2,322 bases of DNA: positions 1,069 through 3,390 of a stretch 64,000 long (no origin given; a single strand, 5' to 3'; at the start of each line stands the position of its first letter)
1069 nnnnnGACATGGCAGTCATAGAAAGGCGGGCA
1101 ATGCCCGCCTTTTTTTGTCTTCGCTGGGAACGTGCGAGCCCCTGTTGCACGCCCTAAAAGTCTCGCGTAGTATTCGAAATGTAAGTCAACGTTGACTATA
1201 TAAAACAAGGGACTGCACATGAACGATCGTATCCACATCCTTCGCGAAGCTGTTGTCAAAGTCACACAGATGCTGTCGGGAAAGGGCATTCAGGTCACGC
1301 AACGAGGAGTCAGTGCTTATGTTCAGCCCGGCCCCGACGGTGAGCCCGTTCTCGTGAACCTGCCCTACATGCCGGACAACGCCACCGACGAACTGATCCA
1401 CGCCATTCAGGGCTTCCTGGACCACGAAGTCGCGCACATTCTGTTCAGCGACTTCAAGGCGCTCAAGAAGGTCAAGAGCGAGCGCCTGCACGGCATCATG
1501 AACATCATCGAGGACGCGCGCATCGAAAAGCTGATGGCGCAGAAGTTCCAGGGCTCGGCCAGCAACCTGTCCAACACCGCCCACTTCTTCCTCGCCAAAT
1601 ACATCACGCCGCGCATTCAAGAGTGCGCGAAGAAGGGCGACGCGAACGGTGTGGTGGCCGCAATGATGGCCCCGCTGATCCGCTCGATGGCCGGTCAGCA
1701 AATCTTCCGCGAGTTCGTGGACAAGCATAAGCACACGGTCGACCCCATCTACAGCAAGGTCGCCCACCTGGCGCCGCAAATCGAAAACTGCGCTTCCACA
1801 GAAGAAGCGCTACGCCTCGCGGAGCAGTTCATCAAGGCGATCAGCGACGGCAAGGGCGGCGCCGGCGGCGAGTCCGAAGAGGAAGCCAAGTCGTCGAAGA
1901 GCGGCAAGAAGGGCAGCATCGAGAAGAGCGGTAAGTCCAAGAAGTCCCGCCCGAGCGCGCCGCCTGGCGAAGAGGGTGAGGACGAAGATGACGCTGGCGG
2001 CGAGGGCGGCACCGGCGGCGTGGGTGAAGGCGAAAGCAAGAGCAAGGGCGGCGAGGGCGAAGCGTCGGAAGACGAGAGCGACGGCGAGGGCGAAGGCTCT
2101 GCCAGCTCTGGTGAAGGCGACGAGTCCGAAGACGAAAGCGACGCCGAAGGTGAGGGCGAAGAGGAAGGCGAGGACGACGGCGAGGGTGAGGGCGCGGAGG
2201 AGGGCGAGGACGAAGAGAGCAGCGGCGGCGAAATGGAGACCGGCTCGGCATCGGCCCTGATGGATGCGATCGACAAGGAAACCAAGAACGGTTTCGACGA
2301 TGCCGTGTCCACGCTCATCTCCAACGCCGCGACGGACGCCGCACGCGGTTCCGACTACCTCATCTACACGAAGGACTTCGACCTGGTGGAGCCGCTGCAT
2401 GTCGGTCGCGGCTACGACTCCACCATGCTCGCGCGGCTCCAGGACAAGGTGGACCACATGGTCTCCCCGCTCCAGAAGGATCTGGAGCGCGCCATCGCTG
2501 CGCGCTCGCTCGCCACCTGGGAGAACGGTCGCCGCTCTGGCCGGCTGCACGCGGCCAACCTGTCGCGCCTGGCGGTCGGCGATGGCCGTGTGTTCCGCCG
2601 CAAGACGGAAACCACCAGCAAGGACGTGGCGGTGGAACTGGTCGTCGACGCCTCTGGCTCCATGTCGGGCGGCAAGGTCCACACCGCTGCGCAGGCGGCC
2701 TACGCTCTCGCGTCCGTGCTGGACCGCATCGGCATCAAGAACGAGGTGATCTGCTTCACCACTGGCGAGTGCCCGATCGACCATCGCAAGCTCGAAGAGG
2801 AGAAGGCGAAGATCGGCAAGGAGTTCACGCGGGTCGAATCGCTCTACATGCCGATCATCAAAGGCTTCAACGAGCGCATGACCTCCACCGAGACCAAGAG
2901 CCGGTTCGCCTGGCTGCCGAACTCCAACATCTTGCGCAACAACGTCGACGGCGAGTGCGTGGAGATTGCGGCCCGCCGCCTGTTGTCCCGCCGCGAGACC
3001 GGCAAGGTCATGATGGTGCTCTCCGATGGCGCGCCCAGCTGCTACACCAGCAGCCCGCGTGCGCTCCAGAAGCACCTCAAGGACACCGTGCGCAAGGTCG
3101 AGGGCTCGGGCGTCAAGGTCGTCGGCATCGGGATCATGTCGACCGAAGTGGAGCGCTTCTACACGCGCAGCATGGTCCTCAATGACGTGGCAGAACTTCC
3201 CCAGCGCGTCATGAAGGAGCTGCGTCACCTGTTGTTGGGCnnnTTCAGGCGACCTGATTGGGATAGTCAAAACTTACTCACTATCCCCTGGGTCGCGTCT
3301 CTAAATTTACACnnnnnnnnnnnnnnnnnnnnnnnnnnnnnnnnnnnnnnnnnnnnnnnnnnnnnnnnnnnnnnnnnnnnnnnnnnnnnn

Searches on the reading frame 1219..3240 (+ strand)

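Call 21: search_protein_families(library=phrogs, proteins=[window:1219-3240:+], max_evalue=0.00001)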
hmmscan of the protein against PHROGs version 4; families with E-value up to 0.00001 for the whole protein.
window:1219-3240:+ (674 aa): 6 families
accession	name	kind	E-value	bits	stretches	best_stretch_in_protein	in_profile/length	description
phrog_1576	-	unknown function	1.4e-213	712.6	1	1-673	3-728/729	-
phrog_17276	-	moron, auxiliary metabolic gene and host takeover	1.3e-26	94.2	2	284-515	219-445/580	aerobic cobaltochelatase CobT subunit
phrog_5298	-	moron, auxiliary metabolic gene and host takeover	7.7e-19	68.8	1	76-605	153-580/645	cobalamin biosynthesis protein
phrog_26570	-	unknown function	5.4e-18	65.9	1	598-673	1-74/75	-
phrog_459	-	other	1.1e-10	41.9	1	66-112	54-98/736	peptidase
phrog_23795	-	unknown function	2.6e-07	30.5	0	250-519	360-630/743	-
